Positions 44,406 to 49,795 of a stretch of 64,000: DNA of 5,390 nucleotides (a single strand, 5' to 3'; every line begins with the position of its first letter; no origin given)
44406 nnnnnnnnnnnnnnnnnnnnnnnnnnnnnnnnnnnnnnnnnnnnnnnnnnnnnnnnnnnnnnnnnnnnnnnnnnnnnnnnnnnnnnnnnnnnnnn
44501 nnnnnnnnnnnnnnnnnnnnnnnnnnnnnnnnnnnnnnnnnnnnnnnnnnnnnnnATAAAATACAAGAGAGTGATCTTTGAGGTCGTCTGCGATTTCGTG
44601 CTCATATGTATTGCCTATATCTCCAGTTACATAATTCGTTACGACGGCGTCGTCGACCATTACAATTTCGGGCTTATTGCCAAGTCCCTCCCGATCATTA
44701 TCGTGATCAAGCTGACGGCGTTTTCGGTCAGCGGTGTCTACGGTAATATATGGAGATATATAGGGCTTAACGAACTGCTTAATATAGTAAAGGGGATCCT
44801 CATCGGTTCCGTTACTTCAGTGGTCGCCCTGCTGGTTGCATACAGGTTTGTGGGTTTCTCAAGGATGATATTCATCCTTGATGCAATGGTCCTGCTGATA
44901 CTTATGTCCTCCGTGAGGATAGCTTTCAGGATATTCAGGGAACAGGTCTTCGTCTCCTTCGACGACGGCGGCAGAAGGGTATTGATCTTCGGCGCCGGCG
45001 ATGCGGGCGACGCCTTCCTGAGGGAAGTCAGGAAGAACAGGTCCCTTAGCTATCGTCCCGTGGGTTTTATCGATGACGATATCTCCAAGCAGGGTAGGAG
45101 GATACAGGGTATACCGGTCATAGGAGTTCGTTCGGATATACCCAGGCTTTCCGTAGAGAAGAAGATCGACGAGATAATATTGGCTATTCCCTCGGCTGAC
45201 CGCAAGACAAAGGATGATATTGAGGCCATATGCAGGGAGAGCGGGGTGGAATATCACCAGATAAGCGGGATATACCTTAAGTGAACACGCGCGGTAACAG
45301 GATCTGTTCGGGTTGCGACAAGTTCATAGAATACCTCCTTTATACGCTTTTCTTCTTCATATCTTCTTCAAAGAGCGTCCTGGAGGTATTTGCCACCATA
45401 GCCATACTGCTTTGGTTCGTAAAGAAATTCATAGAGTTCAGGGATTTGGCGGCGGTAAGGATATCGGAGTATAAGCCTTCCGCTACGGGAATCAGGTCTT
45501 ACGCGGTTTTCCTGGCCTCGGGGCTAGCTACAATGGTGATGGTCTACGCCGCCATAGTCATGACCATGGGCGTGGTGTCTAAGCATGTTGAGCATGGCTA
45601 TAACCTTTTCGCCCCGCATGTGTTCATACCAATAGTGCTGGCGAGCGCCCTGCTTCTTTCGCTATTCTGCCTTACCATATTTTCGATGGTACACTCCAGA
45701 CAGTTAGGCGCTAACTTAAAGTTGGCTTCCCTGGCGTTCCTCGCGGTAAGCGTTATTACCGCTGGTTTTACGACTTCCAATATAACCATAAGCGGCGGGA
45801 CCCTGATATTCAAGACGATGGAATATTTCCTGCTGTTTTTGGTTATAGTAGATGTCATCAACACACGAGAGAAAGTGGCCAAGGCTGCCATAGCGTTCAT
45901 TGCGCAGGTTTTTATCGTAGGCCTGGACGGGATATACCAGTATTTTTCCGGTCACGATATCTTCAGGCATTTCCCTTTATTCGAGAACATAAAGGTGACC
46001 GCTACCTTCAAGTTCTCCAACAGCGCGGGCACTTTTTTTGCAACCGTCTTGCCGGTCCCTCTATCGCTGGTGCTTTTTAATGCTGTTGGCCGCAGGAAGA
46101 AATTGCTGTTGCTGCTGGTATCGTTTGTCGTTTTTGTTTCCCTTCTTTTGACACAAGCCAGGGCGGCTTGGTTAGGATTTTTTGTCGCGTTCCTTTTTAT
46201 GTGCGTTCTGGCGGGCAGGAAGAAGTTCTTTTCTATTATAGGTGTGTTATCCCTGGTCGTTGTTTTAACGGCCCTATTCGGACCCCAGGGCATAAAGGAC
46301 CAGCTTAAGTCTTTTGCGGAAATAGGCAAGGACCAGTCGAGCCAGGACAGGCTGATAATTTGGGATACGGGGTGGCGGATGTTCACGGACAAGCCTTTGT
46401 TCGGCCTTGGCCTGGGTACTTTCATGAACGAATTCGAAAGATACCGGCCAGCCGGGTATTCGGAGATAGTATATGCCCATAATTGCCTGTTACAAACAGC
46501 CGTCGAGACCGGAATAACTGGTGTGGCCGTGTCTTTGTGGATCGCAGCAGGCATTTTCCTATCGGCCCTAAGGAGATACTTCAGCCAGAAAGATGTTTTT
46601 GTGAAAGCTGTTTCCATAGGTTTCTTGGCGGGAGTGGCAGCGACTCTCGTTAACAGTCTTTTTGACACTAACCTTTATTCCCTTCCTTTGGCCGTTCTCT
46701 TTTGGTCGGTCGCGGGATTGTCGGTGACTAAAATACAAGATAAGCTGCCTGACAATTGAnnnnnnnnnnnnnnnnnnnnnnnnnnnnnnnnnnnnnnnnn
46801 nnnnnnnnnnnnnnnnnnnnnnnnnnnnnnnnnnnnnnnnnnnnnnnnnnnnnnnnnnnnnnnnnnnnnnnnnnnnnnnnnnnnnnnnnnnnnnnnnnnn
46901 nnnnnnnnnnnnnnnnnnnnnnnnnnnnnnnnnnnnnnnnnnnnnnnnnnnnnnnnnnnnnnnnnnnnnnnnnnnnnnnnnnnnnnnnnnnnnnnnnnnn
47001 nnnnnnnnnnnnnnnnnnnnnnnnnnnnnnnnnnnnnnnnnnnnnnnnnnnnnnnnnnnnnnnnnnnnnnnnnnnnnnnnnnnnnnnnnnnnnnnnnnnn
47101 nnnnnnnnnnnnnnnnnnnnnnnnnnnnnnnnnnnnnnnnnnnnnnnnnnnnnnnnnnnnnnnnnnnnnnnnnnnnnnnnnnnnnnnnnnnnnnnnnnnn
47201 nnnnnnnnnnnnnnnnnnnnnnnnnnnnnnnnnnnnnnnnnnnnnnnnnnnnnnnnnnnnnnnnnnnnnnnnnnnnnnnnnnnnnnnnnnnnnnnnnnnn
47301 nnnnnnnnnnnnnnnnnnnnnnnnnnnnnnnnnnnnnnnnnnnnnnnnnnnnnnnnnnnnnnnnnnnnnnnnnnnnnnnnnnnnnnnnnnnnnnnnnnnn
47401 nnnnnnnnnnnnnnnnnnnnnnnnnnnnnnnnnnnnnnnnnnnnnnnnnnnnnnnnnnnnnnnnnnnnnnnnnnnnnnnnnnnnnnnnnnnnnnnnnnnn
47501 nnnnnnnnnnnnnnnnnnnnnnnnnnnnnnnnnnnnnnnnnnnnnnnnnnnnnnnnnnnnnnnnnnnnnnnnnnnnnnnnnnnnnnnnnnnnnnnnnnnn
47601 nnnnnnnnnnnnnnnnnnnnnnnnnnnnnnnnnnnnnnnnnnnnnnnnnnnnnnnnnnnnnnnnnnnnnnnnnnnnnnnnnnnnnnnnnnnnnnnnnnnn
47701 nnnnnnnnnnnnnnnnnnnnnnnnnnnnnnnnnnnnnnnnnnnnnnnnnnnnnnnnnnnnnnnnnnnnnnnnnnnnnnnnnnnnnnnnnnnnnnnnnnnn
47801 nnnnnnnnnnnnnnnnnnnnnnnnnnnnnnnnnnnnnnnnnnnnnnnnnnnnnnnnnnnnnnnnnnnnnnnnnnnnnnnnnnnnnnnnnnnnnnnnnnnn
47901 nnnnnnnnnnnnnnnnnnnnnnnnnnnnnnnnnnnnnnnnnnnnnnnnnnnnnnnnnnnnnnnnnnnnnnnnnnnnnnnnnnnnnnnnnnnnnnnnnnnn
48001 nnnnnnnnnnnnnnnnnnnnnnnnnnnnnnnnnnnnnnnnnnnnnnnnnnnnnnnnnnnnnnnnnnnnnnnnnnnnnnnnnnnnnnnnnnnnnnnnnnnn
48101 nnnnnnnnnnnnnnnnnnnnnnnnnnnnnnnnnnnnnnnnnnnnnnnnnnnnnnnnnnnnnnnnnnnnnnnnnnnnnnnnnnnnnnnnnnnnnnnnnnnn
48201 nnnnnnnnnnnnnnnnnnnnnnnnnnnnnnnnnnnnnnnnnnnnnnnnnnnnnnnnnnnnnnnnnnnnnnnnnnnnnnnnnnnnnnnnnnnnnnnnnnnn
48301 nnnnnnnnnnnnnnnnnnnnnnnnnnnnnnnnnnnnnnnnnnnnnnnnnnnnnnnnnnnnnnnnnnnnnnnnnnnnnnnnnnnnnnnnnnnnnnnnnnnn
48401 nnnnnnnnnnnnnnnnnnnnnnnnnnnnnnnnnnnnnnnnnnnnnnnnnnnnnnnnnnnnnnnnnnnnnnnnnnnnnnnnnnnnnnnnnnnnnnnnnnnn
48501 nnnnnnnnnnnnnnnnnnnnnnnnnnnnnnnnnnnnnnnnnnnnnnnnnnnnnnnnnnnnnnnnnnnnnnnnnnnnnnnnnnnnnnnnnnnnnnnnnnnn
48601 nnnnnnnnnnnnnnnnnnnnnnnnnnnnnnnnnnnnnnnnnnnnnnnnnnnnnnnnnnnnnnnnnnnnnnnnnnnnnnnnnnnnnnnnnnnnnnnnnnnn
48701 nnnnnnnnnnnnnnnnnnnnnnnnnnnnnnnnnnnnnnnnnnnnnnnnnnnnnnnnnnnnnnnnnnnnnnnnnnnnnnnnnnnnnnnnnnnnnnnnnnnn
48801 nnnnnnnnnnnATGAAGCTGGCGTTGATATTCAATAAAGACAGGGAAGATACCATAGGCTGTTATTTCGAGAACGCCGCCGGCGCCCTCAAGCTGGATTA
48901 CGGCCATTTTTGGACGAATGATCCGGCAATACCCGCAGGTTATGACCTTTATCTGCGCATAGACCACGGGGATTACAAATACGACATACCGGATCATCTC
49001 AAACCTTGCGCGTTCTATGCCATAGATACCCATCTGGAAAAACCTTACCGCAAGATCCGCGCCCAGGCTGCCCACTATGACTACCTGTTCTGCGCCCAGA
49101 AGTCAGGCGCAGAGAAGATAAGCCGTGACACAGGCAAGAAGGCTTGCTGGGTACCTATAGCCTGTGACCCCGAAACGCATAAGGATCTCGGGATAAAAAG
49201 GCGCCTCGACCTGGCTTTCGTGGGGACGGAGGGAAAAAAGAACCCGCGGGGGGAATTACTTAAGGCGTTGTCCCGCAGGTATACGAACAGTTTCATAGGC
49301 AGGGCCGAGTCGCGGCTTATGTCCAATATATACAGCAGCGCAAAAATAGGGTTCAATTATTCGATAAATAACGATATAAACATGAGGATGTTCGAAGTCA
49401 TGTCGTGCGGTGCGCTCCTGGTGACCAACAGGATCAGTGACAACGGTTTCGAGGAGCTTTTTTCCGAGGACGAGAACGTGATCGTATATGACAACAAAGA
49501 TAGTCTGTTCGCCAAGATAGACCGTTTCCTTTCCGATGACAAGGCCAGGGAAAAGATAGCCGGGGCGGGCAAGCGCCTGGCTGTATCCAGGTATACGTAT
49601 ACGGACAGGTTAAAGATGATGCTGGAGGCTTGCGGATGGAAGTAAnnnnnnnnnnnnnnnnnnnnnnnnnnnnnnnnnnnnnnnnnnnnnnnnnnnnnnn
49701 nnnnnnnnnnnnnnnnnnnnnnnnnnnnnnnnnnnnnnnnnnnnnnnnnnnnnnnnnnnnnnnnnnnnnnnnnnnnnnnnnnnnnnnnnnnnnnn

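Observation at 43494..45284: Chimeric initiating transferase: WecA-family PNPT catalytic domain followed by the TM + Rossmann (CoA_binding_3-like) module normally found at the N-terminus of WbaP/CapD-type proteins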

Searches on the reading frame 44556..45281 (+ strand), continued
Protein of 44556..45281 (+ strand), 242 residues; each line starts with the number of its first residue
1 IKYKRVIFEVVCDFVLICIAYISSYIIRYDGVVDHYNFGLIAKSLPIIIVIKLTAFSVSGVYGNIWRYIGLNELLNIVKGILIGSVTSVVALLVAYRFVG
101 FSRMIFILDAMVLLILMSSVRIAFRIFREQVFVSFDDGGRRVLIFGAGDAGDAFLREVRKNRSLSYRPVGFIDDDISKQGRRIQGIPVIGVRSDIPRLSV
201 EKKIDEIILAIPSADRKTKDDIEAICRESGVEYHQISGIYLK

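Call 50: get_annotated_region(hit=H17, flank=6000)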
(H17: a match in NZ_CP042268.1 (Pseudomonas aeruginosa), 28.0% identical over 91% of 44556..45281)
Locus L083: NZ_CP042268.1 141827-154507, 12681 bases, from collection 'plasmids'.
description: Pseudomonas aeruginosa strain HOU1 plasmid pHOU1-1, complete sequence
organism: Pseudomonas aeruginosa (NCBI taxid 287)
taxonomy: Bacteria; Pseudomonadota; Gammaproteobacteria; Pseudomonadales; Pseudomonadaceae; Pseudomonas; Pseudomonas aeruginosa
host: -; source: Homo sapiens,sputum; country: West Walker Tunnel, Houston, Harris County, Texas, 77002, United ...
typing (MOB-suite, as given by PLSDB): non-mobilizable
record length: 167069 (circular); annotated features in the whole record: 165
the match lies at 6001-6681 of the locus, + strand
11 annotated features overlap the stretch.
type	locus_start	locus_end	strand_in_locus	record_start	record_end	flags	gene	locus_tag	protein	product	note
CDS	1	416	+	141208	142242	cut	-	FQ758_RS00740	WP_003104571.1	polysaccharide biosynthesis protein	-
CDS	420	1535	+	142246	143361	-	-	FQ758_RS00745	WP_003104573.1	NAD-dependent epimerase/dehydratase family protein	-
CDS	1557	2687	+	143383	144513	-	wecB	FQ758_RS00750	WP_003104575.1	UDP-N-acetylglucosamine 2-epimerase (non-hydrolyzing)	GO:0009103 - lipopolysaccharide biosynthetic process [Evidence IEA]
CDS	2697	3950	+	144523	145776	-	-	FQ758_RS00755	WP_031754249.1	glycosyltransferase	-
CDS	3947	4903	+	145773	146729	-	-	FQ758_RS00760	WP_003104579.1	SDR family oxidoreductase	-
CDS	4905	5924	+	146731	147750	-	-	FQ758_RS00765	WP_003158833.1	glycosyltransferase family 4 protein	-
CDS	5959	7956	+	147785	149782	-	-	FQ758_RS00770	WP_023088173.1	nucleoside-diphosphate sugar epimerase/dehydratase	GO:0000271 - polysaccharide biosynthetic process [Evidence IEA]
CDS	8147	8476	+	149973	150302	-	-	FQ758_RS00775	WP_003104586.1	ComEA family DNA-binding protein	-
CDS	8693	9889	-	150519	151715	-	-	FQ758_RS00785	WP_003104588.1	amino acid aminotransferase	-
CDS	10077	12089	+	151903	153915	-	uvrB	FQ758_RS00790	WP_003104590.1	excinuclease ABC subunit UvrB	GO:0006289 - nucleotide-excision repair [Evidence IEA]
CDS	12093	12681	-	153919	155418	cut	-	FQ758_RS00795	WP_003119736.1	MDR family MFS transporter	GO:0055085 - transmembrane transport [Evidence IEA]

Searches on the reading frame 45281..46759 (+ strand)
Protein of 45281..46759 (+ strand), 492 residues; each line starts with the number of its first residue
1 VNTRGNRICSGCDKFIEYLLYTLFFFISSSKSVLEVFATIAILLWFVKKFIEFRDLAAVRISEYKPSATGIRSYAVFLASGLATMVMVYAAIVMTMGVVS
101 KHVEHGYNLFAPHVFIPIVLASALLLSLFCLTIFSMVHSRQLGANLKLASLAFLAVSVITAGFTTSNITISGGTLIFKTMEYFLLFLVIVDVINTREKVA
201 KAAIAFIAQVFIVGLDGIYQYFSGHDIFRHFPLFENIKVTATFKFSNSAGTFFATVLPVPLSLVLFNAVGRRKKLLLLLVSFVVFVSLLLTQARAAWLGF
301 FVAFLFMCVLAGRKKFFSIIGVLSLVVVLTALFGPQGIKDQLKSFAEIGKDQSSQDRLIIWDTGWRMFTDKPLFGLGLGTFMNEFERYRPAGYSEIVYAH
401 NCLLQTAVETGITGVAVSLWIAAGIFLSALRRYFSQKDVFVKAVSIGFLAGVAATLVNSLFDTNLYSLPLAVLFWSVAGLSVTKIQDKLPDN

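Call 8: search_protein_families(library=pfam, proteins=[window:45281-46759:+], max_evalue=0.001)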
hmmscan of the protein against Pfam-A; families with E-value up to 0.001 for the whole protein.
window:45281-46759:+ (492 aa): 1 family
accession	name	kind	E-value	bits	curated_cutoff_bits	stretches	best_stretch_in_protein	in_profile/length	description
PF04932.20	Wzy_C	-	1.6e-24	86.8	31.7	1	280-417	2-147/149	O-Antigen ligase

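Call 41: search_protein_families(library=ncbifam, proteins=[window:45281-46759:+], max_evalue=0.00001)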
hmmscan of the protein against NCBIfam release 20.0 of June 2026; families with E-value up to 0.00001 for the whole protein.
window:45281-46759:+ (492 aa): 2 families
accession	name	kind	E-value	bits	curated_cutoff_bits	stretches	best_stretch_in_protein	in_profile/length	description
TIGR00947.1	2A73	equivalog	1.5e-17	63.7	366.4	1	111-479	36-417/425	IctB family putative bicarbonate transporter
TIGR03097.1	PEP_O_lig_1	hypoth_equivalog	2.7e-14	52.9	188.1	1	179-434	105-349/408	putative O-glycosylation ligase, exosortase A system-associated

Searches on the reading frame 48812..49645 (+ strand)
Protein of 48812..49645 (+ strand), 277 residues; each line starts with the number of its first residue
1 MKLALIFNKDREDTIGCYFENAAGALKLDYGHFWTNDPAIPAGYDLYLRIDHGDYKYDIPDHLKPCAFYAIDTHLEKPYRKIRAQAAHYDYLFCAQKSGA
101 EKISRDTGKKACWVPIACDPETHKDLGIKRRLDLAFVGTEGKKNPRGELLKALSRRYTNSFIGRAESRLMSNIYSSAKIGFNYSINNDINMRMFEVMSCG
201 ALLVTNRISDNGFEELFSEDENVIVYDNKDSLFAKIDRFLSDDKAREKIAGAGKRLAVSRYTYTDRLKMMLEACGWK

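Call 8: search_protein_families(library=pfam, proteins=[window:48812-49645:+], max_evalue=0.001)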
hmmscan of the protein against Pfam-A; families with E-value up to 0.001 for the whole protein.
window:48812-49645:+ (277 aa): 3 families
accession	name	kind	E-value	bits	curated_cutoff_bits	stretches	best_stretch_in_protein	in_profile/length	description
PF13524.12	Glyco_trans_1_2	-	1.3e-24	87.2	25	1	160-271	30-143/144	Glycosyl transferase-like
PF00534.26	Glycos_transf_1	-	8e-07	29.2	26.4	1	131-254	47-170/172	Glycosyl transferases group 1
PF13692.12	Glyco_trans_1_4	-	4.4e-06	27.4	27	1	131-242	33-142/142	Glycosyl transferases group 1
